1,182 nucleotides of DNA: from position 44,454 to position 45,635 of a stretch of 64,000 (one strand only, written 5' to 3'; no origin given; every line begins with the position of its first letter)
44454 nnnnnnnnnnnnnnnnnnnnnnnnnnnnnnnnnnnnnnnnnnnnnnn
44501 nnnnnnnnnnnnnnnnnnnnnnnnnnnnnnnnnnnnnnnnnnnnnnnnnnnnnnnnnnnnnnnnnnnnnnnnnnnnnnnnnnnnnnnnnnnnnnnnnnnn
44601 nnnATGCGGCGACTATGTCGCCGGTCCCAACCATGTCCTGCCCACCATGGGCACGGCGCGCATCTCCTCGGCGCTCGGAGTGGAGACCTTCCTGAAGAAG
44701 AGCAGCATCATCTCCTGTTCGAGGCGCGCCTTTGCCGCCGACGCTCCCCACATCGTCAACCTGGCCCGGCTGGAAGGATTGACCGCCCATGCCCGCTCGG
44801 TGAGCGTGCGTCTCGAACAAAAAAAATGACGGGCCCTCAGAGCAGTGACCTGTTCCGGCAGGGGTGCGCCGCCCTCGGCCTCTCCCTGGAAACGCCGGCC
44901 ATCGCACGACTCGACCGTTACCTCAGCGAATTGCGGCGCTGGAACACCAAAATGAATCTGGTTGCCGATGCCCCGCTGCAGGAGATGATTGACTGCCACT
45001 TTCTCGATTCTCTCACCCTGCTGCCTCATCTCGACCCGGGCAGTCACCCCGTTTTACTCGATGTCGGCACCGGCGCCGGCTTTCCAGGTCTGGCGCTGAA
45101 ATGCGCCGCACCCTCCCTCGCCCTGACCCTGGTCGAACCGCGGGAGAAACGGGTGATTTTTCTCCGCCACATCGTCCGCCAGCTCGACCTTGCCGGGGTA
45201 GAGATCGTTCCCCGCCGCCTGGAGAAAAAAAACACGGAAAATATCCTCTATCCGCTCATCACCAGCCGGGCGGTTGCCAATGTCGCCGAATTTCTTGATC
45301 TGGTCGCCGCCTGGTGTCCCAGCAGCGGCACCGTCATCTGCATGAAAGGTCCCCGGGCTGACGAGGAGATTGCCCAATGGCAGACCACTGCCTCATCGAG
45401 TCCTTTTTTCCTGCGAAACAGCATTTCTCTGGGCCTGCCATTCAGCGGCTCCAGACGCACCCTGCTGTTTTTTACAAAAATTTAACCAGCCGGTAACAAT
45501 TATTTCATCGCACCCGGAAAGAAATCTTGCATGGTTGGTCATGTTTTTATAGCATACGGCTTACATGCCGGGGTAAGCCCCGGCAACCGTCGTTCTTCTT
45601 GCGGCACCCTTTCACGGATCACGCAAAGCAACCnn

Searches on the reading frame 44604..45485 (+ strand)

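Call 33: search_protein_families(library=pfam, proteins=[window:44604-45485:+], max_evalue=0.00001)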
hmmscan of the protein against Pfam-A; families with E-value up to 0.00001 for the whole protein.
window:44604-45485:+ (293 aa): 1 family
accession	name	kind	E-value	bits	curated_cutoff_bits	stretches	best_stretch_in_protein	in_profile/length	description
PF02527.21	GidB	-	3.3e-42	144.4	27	1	101-266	3-166/184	rRNA small subunit methyltransferase G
